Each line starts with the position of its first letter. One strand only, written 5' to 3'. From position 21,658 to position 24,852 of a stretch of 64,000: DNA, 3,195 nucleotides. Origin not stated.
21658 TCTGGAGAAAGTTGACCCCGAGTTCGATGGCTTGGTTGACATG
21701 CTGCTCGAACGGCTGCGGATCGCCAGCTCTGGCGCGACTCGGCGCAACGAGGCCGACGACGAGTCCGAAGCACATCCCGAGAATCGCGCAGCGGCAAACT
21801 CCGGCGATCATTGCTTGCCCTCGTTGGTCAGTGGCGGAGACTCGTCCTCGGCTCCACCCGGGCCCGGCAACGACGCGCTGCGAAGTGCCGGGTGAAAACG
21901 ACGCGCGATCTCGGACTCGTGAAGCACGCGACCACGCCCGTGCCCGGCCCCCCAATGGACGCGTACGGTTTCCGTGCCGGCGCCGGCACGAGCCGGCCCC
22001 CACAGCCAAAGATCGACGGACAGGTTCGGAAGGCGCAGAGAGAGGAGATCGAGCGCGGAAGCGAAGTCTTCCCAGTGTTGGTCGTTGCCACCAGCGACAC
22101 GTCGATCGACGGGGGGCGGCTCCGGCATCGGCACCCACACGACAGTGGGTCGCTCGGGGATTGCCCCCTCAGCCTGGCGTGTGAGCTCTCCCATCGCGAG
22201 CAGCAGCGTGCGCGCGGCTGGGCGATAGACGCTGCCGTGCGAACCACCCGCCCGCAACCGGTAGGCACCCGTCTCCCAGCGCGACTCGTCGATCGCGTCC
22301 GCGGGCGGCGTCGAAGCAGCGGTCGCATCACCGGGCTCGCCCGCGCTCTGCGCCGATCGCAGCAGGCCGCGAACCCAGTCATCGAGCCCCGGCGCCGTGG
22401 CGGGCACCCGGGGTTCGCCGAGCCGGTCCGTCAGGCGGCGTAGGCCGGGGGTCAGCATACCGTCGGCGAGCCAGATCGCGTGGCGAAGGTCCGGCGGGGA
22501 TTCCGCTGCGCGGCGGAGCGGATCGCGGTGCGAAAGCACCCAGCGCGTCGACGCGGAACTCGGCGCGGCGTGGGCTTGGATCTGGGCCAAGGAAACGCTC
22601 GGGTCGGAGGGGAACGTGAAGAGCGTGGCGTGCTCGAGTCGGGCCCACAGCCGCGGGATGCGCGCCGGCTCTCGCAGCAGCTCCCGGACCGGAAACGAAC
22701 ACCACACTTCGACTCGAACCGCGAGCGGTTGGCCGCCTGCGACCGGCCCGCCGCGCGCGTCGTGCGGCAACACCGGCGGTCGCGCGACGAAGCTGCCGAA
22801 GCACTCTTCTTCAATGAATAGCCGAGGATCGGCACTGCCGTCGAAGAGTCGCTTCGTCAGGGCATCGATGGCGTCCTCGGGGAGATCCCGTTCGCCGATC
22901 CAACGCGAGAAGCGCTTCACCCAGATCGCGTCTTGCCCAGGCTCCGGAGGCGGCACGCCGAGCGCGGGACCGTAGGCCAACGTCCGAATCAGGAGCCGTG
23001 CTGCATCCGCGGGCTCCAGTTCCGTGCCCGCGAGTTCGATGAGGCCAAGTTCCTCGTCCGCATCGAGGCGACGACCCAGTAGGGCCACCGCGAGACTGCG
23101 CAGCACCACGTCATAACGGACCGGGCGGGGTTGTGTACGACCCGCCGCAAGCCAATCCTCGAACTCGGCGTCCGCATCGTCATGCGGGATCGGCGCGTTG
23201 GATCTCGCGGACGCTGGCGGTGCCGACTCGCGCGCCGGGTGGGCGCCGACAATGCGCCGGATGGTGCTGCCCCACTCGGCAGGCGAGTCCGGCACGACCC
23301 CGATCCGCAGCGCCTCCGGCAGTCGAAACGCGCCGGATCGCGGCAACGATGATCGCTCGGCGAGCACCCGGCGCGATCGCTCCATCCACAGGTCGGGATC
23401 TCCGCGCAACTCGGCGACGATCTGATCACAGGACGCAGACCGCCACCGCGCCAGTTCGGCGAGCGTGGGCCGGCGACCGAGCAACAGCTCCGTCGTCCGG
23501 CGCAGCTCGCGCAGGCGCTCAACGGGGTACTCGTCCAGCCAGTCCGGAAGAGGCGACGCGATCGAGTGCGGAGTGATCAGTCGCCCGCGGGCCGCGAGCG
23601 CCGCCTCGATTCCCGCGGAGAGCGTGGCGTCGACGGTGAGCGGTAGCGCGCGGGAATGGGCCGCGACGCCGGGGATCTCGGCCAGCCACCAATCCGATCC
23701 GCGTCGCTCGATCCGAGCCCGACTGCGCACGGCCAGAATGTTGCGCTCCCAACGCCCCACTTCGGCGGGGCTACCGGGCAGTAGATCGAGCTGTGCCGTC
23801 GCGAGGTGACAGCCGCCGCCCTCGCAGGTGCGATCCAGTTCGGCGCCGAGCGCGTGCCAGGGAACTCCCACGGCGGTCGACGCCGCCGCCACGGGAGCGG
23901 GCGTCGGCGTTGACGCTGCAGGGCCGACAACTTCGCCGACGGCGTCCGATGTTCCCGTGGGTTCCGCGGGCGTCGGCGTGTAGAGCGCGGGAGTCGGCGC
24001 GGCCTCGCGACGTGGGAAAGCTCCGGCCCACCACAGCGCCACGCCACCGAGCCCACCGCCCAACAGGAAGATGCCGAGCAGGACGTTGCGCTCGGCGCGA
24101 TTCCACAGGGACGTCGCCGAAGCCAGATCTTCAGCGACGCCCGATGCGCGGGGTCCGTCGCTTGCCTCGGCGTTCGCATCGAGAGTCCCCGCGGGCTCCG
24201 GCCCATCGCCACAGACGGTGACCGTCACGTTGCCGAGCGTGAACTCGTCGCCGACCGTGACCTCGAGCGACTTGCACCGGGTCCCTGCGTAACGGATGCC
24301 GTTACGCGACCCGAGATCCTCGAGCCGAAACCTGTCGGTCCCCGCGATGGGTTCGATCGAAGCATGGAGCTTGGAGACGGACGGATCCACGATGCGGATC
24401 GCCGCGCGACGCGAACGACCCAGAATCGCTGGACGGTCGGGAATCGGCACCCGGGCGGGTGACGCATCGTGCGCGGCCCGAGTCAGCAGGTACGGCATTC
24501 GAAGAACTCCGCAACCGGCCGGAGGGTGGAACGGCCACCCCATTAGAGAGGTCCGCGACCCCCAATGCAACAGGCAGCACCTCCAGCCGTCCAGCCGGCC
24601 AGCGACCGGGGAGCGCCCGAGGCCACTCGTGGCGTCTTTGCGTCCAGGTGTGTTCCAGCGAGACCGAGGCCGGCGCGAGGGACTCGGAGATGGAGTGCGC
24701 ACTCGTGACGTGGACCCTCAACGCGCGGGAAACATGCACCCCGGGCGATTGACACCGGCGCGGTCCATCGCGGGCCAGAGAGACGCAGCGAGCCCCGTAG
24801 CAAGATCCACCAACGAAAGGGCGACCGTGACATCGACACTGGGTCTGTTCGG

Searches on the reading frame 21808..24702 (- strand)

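Call 63: search_protein_families(library=pfam, proteins=[window:21808-24702:-], max_evalue=0.00001)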
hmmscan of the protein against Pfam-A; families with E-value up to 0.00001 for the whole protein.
window:21808-24702:- (964 aa): 2 families
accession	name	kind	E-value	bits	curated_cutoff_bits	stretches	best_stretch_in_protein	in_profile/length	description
PF00498.31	FHA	-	4.8e-11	43.4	20.7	1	93-157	2-67/67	FHA domain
PF16697.10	Yop-YscD_cpl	-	1e-06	29.3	33.2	1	84-164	11-91/94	Inner membrane component of T3SS, cytoplasmic domain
